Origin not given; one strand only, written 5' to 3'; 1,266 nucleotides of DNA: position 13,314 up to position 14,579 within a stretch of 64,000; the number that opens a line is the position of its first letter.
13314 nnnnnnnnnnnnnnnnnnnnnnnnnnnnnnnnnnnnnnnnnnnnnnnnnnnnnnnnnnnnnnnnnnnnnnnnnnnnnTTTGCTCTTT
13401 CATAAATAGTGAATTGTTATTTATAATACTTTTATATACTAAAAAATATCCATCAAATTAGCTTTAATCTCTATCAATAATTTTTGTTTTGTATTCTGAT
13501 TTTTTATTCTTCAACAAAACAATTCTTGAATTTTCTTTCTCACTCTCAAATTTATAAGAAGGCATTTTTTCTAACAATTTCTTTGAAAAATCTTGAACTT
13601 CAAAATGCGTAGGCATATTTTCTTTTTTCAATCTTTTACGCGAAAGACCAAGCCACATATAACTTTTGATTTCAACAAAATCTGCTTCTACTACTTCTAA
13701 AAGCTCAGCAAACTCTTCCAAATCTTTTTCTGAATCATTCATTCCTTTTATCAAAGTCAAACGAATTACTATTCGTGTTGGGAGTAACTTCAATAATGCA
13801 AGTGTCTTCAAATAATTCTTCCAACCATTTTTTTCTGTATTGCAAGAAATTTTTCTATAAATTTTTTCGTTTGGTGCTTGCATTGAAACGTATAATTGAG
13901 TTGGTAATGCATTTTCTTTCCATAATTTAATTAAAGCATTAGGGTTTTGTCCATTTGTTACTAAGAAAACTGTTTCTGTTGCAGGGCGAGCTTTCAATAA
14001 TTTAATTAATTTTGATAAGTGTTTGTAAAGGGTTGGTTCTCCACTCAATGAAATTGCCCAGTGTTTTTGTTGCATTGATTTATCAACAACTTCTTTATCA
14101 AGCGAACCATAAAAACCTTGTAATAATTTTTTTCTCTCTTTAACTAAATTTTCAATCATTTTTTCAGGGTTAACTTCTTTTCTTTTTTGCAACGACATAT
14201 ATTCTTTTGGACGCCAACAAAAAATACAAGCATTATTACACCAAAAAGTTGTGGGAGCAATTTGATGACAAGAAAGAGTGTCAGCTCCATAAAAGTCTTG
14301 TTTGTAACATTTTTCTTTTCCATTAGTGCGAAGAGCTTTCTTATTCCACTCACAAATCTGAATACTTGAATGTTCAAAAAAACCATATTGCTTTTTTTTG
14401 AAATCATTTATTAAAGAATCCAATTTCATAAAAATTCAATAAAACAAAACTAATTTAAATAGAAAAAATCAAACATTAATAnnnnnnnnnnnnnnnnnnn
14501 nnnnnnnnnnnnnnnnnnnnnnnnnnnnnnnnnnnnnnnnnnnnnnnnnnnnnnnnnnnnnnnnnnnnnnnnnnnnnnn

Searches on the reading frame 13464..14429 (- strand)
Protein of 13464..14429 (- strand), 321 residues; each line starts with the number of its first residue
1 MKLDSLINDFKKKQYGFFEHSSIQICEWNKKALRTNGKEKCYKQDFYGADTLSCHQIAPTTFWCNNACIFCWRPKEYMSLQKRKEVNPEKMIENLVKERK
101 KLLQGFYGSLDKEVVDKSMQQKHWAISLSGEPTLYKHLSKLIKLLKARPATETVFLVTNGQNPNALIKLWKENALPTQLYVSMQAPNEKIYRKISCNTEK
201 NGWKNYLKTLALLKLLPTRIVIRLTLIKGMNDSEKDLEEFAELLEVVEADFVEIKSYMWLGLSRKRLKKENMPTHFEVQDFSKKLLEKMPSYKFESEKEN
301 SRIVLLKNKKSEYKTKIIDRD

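Call 24: search_protein_families(library=ncbifam, proteins=[window:13464-14429:-], max_evalue=0.001)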
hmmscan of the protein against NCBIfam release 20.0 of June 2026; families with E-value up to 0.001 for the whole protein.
window:13464-14429:- (321 aa): 12 families
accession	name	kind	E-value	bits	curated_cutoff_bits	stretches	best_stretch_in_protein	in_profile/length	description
TIGR03972.1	rSAM_TYW1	equivalog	1.8e-99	332.6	317.95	1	9-307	4-297/297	4-demethylwyosine synthase TYW1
TIGR02495.1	NrdG2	equivalog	2.1e-11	43.5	131.15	1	129-247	70-183/193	anaerobic ribonucleoside-triphosphate reductase activating protein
NF001199.0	PRK00164.2-1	equivalog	8.5e-08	31.7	231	1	129-244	65-178/308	GTP 3',8-cyclase MoaA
TIGR02666.1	moaA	equivalog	8.8e-08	31.5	284.05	1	130-305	68-239/336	GTP 3',8-cyclase MoaA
TIGR02668.1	moaA_archaeal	equivalog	7.1e-07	28.5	325.25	1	130-259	65-191/303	GTP 3',8-cyclase MoaA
TIGR02493.1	PFLA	equivalog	1.8e-06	27.5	231.75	1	64-280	25-216/235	pyruvate formate-lyase-activating protein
TIGR03977.1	rSAM_pair_HxsC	equivalog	1.1e-05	24.5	267.9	0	120-284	66-228/292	His-Xaa-Ser system radical SAM maturase HxsC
NF043069.1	T4HPD_activ_SAM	equivalog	1.2e-05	24.8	425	1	63-289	77-284/299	trans-4-hydroxy-L-proline dehydratase activase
TIGR01125.1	TIGR01125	equivalog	2.7e-05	23.4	356.95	1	64-249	146-315/432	30S ribosomal protein S12 methylthiotransferase RimO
NF045702.1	rSAM_GDGT_ether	equivalog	6.8e-05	21.7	450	1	121-234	134-245/486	tetraether lipid synthase Tes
TIGR04041.1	activase_YjjW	hypoth_equivalog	0.00017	21.1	250.2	1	128-288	114-268/276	YjjW family glycine radical enzyme activase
TIGR02494.1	PFLE_PFLC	subfamily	0.00074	18.9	174.35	0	207-265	202-262/293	glycyl-radical enzyme activating protein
